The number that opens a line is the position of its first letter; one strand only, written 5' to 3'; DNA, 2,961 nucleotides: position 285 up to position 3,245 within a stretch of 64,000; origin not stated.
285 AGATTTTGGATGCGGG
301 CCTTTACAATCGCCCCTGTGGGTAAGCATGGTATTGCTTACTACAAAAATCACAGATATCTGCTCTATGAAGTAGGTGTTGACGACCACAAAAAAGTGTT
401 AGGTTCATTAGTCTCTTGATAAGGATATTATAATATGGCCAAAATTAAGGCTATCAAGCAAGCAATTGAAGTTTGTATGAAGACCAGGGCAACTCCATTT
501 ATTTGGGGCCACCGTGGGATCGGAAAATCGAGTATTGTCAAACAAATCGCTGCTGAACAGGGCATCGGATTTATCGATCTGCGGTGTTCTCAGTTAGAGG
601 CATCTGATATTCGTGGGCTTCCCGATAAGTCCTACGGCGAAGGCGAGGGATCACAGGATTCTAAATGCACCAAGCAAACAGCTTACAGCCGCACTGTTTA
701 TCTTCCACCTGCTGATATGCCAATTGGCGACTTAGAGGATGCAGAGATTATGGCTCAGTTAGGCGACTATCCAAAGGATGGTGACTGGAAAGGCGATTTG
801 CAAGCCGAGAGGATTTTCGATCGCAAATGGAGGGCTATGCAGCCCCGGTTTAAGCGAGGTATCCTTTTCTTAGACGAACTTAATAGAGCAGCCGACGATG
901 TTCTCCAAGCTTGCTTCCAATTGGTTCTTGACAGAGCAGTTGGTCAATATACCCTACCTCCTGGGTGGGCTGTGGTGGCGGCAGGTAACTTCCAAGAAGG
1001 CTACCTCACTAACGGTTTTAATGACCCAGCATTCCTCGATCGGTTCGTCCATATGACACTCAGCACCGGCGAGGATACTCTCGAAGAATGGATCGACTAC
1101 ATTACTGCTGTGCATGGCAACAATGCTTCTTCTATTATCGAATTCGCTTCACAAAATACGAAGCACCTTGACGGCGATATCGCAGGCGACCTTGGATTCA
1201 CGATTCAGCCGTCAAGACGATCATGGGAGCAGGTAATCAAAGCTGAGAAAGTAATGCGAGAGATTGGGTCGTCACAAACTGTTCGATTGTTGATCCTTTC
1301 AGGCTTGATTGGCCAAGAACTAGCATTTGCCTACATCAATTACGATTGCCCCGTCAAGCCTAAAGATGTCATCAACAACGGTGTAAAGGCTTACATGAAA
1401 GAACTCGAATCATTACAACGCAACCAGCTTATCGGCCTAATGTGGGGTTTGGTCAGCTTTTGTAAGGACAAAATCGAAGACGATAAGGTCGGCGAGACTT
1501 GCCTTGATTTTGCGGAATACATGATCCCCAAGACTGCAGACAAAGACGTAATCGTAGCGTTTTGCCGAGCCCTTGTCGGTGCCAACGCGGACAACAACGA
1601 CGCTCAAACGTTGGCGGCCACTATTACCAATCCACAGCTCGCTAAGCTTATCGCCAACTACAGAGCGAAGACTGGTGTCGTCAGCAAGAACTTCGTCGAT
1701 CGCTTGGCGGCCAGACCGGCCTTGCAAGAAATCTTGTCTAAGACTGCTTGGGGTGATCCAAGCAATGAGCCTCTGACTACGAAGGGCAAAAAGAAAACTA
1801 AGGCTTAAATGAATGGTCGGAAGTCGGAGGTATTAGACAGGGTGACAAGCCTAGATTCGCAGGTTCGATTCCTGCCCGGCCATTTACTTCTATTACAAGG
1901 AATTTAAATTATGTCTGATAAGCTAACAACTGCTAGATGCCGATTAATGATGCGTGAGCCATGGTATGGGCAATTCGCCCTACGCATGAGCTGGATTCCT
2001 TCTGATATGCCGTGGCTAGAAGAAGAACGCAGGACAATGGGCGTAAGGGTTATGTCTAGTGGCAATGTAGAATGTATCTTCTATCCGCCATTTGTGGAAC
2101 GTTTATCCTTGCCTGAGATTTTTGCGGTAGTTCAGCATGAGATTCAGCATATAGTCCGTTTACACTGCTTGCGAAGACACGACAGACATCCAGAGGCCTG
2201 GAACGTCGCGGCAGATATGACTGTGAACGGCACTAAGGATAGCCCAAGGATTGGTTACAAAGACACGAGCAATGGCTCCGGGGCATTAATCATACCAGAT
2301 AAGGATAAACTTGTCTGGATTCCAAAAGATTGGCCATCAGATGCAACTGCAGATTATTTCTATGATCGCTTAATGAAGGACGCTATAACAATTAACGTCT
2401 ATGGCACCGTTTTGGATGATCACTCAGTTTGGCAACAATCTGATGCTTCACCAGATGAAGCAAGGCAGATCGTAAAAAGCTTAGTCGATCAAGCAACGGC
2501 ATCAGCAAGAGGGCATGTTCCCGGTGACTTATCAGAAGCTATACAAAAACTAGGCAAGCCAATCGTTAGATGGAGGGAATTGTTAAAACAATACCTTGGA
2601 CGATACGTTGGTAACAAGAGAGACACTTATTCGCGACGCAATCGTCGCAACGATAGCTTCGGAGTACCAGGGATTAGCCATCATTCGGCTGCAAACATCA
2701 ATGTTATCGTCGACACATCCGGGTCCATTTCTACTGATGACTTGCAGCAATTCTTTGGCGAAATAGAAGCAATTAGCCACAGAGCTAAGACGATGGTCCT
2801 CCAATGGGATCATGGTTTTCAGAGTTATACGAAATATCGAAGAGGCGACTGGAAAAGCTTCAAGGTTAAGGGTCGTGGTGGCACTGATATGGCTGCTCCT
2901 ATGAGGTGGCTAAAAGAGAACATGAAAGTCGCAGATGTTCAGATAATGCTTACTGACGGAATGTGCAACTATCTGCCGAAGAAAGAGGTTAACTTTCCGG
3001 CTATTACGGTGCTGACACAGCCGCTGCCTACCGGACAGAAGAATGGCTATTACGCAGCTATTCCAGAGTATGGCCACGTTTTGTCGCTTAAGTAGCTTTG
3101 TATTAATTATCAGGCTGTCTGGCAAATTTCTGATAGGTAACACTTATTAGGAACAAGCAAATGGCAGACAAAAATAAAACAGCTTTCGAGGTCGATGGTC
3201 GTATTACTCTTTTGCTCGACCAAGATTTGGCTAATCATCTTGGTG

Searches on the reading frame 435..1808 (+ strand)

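Call 9: search_protein_families(library=pfam, proteins=[window:435-1808:+], max_evalue=0.001)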
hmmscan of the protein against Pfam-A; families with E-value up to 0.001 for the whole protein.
window:435-1808:+ (457 aa): 2 families
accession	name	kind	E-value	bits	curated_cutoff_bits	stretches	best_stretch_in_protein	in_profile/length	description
PF13191.12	AAA_16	-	4.2e-06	27.8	32.6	1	4-164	9-155/167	AAA ATPase domain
PF00004.35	AAA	-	2.9e-05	24.9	21.2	1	23-58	3-37/131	ATPase family associated with various cellular activities (AAA)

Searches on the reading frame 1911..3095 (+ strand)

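Call 9: search_protein_families(library=pfam, proteins=[window:1911-3095:+], max_evalue=0.001)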
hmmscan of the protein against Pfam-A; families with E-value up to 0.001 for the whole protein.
window:1911-3095:+ (394 aa): 2 families
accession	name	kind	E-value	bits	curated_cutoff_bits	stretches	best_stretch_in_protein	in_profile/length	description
PF13203.12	DUF2201_N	-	6.2e-21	75.7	23.2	2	2-108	3-98/271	Putative metallopeptidase domain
PF09967.15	DUF2201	-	8.9e-16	58.6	26.4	1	264-393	2-122/123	VWA-like domain (DUF2201)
